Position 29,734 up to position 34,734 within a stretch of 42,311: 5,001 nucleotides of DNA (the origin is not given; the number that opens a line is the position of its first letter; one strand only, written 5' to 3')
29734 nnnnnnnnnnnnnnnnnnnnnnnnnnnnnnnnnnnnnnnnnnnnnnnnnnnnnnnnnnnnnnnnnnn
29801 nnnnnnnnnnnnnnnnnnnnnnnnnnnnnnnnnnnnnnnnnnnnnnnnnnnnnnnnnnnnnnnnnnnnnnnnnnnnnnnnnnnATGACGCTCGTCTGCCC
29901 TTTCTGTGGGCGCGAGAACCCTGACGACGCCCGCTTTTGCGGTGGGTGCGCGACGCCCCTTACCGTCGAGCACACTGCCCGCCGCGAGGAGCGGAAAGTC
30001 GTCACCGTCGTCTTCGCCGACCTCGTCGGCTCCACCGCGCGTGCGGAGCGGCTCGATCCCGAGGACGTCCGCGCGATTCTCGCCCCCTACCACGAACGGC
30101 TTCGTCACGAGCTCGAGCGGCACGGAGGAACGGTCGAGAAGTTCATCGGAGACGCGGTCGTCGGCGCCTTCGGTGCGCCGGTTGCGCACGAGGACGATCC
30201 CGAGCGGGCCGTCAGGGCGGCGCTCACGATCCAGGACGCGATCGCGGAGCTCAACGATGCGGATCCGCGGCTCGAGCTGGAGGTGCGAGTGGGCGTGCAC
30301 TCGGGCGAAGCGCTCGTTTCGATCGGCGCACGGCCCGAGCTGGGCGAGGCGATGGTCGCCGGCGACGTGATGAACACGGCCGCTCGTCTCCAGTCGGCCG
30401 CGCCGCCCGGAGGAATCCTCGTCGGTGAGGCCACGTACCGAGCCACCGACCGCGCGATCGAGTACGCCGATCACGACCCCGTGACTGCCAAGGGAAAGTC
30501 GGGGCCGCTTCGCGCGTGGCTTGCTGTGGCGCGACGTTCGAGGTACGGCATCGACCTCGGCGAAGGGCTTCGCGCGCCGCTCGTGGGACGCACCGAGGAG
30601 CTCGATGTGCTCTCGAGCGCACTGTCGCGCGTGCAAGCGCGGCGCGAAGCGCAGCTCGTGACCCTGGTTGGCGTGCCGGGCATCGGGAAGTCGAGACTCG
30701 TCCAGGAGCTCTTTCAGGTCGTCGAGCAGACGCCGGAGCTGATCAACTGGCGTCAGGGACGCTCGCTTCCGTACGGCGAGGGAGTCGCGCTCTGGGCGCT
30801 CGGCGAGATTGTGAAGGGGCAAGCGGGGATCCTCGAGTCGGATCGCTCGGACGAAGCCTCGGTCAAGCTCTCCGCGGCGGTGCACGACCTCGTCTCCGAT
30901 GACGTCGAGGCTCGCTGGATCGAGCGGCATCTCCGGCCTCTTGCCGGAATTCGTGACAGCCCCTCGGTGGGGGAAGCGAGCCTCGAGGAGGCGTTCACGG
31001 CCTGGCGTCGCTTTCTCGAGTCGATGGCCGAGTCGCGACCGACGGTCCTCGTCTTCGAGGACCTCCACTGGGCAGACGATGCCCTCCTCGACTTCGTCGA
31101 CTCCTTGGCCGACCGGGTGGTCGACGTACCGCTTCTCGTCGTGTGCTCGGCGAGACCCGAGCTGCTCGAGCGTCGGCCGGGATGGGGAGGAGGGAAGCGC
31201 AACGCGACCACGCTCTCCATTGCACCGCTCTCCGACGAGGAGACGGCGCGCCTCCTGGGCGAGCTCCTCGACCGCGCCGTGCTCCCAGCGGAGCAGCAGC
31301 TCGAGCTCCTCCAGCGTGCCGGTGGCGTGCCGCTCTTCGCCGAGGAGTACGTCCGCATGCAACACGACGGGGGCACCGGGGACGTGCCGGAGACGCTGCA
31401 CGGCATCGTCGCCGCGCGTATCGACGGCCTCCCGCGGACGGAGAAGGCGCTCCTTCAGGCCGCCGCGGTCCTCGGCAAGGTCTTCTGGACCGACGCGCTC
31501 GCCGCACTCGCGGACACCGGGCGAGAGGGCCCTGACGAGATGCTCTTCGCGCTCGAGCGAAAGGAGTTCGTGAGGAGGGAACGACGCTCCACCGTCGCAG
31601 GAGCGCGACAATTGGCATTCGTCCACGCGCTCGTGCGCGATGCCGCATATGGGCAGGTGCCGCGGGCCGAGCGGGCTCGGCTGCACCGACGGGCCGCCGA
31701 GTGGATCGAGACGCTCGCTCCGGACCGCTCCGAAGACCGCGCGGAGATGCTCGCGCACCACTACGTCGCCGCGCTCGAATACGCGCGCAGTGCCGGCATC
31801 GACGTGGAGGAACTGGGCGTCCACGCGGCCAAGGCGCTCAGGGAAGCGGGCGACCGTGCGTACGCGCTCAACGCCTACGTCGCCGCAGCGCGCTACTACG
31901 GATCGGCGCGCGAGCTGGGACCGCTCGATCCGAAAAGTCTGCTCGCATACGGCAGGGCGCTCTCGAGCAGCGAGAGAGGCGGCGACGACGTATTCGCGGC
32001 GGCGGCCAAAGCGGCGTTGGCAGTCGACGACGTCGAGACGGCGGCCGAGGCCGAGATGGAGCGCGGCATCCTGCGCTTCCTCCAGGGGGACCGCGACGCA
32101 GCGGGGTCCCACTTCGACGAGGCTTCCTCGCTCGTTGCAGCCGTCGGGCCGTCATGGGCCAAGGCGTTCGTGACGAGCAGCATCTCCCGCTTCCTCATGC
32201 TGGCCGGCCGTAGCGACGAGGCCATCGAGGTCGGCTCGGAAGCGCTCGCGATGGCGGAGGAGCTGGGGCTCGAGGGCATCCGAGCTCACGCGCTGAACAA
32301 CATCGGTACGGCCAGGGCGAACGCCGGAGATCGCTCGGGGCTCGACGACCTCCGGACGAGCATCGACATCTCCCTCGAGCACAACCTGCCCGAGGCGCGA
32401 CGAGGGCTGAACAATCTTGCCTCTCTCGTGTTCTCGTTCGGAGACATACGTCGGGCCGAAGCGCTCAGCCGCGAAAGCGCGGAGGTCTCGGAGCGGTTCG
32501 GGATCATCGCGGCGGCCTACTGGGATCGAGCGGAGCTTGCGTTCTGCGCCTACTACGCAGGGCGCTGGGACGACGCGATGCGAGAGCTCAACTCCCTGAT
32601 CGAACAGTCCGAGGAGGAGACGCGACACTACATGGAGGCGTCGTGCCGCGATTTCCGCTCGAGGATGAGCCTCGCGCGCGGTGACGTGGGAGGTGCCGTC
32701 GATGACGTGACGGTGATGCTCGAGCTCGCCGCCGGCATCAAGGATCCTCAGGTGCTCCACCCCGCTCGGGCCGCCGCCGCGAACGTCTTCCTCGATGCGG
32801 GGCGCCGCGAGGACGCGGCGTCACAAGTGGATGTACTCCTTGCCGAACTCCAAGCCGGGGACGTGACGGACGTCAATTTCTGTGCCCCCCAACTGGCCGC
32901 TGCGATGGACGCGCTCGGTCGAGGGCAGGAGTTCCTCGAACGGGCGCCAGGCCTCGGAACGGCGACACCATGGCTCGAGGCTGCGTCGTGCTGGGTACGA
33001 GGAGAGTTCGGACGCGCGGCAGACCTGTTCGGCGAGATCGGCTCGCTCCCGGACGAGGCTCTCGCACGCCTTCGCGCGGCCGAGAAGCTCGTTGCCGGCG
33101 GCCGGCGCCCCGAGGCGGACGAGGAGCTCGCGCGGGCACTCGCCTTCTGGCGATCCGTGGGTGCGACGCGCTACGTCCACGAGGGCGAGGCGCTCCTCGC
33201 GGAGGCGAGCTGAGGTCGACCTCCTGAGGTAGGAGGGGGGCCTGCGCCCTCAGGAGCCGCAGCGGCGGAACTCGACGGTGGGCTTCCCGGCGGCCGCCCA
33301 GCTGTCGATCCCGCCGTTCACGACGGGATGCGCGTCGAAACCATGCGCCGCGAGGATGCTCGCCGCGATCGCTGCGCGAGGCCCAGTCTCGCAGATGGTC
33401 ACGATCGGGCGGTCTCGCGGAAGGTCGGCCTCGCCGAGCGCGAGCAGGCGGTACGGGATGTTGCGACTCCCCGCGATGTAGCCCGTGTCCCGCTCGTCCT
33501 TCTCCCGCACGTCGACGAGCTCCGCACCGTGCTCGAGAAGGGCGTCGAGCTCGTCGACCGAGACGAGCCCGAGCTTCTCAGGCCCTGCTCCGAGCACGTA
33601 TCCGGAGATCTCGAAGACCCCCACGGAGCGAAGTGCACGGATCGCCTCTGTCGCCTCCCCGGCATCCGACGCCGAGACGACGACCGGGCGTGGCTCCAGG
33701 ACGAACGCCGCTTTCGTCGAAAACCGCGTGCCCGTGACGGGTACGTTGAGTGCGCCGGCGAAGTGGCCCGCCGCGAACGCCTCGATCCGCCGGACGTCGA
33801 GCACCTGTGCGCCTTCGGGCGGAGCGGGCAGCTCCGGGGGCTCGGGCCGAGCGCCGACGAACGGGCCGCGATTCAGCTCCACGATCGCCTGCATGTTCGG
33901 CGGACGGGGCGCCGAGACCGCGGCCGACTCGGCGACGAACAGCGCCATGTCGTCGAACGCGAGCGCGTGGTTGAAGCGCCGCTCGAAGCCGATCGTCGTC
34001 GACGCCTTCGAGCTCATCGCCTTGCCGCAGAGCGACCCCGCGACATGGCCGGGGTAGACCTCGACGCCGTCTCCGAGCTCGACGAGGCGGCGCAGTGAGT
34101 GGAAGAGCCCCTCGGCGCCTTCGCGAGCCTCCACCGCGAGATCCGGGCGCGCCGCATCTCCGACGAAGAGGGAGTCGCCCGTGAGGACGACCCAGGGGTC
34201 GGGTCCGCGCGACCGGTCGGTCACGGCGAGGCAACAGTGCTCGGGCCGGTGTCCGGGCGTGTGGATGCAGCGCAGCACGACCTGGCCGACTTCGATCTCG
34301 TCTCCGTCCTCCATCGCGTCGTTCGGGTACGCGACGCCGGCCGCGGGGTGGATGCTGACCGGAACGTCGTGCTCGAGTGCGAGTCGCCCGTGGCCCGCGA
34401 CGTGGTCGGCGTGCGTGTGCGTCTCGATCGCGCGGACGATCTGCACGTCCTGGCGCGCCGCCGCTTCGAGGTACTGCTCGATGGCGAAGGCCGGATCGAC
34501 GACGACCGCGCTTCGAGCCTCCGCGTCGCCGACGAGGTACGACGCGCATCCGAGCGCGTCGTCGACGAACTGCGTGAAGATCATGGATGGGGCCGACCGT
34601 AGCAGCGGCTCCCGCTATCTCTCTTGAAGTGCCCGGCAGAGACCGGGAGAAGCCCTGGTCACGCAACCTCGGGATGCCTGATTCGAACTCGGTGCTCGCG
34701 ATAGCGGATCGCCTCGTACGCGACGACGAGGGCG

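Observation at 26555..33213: Tandem, translationally coupled zinc-ribbon / cyclase / STAND / TPR paralogs that lack the usual HTH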

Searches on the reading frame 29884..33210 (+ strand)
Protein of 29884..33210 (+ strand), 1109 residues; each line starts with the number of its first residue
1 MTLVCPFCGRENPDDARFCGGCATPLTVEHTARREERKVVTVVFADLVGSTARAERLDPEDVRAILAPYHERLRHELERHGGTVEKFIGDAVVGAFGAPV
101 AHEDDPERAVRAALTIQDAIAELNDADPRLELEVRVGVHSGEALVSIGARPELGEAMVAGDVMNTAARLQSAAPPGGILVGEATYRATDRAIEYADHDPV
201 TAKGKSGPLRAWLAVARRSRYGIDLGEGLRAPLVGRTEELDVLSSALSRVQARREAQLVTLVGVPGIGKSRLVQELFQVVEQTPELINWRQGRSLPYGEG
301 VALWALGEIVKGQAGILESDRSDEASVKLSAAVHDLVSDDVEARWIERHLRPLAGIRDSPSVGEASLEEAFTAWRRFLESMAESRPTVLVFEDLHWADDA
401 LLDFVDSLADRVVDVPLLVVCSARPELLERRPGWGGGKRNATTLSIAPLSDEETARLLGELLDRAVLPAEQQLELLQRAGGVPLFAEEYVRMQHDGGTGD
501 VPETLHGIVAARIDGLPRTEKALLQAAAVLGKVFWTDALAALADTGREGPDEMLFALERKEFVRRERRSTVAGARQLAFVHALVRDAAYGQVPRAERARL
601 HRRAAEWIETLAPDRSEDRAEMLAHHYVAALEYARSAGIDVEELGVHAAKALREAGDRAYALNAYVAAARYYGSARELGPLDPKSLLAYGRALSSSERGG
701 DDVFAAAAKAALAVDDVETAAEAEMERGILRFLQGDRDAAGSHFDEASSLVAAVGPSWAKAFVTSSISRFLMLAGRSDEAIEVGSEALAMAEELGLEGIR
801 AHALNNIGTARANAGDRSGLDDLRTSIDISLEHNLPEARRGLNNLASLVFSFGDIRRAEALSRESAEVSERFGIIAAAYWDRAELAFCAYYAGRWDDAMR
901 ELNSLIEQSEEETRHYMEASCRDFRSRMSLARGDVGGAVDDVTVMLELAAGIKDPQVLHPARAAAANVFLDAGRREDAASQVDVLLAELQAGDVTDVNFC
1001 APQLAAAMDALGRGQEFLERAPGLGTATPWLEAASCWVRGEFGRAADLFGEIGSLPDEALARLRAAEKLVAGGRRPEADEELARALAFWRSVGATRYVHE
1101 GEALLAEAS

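Call 6: search_protein_families(library=pfam, proteins=[window:29884-33210:+], max_evalue=0.1)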
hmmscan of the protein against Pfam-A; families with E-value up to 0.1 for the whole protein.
window:29884-33210:+ (1109 aa): 14 families
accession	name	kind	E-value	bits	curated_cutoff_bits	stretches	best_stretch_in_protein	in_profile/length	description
PF13191.12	AAA_16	-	3.3e-21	76.9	32.6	1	232-420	1-167/167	AAA ATPase domain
PF00211.25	Guanylate_cyc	-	2.2e-19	70.2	21.9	1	36-207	5-175/183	Adenylate and Guanylate cyclase catalytic domain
PF13424.12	TPR_12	-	4.2e-07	30.5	30.1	2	721-793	3-77/77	Tetratricopeptide repeat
PF13240.11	Zn_Ribbon_1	-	2.9e-06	27.3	25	1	5-26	2-23/23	zinc-ribbon domain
PF24463.1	DUF7577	-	3.7e-06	26.9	28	1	3-26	3-26/27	Domain of unknown function (DUF7577)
PF12773.13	DZR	-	4.5e-05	24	27.3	1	5-27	1-23/45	Double zinc ribbon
PF14559.12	TPR_19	-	0.00018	22.2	25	0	1040-1087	5-53/68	Tetratricopeptide repeat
PF13401.12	AAA_22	-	0.00051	20.8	27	1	254-420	3-121/130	AAA domain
PF24460.1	DUF7575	-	0.049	13.5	28.5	0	4-26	5-27/28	Domain of unknown function (DUF7575)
PF13374.12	TPR_10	-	0.052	14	27.5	0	842-871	5-34/42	Tetratricopeptide repeat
PF07728.20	AAA_5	-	0.072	13.5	22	0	259-285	2-29/139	AAA domain (dynein-related subfamily)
PF00931.28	NB-ARC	-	0.086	12.5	23.5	0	252-280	14-42/248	NB-ARC domain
PF18912.6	DZR_2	-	0.088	13.1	27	0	5-26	10-31/56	Double zinc ribbon domain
PF13174.12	TPR_6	-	0.094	13.8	26.3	0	885-908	6-29/33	Tetratricopeptide repeat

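Call 7: search_protein_families(library=ncbifam, proteins=[window:29884-33210:+], max_evalue=0.1)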
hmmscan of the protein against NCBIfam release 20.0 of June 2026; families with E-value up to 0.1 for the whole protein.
window:29884-33210:+ (1109 aa): 6 families
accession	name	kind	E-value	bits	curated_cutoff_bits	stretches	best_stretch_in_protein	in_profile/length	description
TIGR03903.1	TOMM_kin_cyc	equivalog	6.9e-69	232.9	705.75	1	32-639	280-893/1267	TOMM system kinase/cyclase fusion protein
NF058673.1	LipAdnlyCyLipJMY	equivalog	2.1e-15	56.4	800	1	31-182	287-416/449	bifunctional lipase/adenylate cyclase LipJ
NF011149.0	PRK14559.1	equivalog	0.0048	15.7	374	1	3-35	2-34/642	serine/threonine phosphatase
TIGR02928.1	TIGR02928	subfamily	0.013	14.3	181.3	1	233-282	17-66/366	orc1/cdc6 family replication initiation protein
NF006743.0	PRK09270.1-2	equivalog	0.028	13.5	227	0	239-281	11-53/217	nucleoside/nucleotide kinase family protein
TIGR03864.1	PQQ_ABC_ATP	hypoth_equivalog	0.055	12.9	302.25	0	247-347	17-114/236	ABC transporter, ATP-binding subunit, PQQ-dependent alcohol dehydrogenase system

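Call 17: search_protein_families(library=padloc, proteins=[window:29884-33210:+], max_evalue=0.01)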
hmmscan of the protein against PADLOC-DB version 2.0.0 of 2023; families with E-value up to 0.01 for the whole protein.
window:29884-33210:+ (1109 aa): 10 families
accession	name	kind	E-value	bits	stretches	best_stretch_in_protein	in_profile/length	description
PDLC00734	PycC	-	3.1e-14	50.9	1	32-182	182-338/374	Pycsar cyclase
PDLC02367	PycC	-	1.8e-13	48.5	1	40-196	44-200/226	-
PDLC02366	PycC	-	2.9e-08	31.1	1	103-191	116-204/486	-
PDLC02370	PycC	-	1.5e-07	29.2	1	33-201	77-249/340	-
PDLC00765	PycC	-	1.5e-07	28.8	1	31-190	248-414/477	Pycsar cyclase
PDLC02369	PycC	-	3.1e-07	28.2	1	38-188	45-191/248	-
PDLC00766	PycC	-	6.7e-07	27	1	40-194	44-201/232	Pycsar cyclase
PDLC00762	PycC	-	5.5e-06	23.5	1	107-188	124-206/508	Pycsar cyclase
PDLC04984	PDC-S27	-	6e-05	20.1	0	233-278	4-45/474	-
PDLC00763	PycC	-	0.0053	14.1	1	38-186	52-205/268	Pycsar cyclase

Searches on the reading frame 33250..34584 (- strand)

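Call 10: search_protein_families(library=pfam, proteins=[window:33250-34584:-], max_evalue=0.00001)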
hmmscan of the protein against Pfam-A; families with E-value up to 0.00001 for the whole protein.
window:33250-34584:- (444 aa): 2 families
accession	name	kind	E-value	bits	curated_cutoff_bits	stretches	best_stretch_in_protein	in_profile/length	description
PF00581.25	Rhodanese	-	1.3e-21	77.4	22.2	1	342-431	1-101/102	Rhodanese-like domain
PF00753.33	Lactamase_B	-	2.7e-16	60.5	22.7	1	10-180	3-196/196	Metallo-beta-lactamase superfamily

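Call 17: search_protein_families(library=padloc, proteins=[window:33250-34584:-], max_evalue=0.01)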
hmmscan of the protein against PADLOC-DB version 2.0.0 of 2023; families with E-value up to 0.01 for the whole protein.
window:33250-34584:- (444 aa): 0 families

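Call 31: search_protein_families(library=ncbifam, proteins=[window:33250-34584:-], max_evalue=0.00001)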
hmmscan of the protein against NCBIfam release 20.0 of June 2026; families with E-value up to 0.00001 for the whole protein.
window:33250-34584:- (444 aa): 9 families
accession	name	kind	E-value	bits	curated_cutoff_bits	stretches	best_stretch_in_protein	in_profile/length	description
TIGR03413.1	GSH_gloB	equivalog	6.2e-19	68.4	200.8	1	16-180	13-164/248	hydroxyacylglutathione hydrolase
NF006444.0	PRK08762.1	equivalog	1.1e-18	67.1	449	1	341-437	17-115/387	molybdopterin-synthase adenylyltransferase MoeB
NF041804.1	MBL_fold_SolJ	exception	2.4e-16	59.6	350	1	15-188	20-186/224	solanimycin biosynthesis MBL-fold hydrolase SolJ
NF005902.0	PRK07878.1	equivalog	5.6e-12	45.3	647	1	341-432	289-384/392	adenylyltransferase/sulfurtransferase MoeZ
NF001195.0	PRK00162.1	equivalog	3.3e-09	37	102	1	341-436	7-103/108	thiosulfate sulfurtransferase GlpE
NF045521.1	rhoda_near_glyco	subfamily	7.8e-07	29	145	0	337-437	16-116/144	rhodanese homology domain-containing protein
NF005646.0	PRK07411.1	equivalog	1.2e-06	27.9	633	1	340-437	283-387/390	molybdopterin-synthase adenylyltransferase MoeB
NF007597.0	PRK10241.1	equivalog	1.7e-06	27.5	421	1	20-172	18-157/251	hydroxyacylglutathione hydrolase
NF033833.0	rhodan_ChrE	equivalog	6.4e-06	26.1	120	0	355-438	21-106/108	rhodanese family chromate resistance protein ChrE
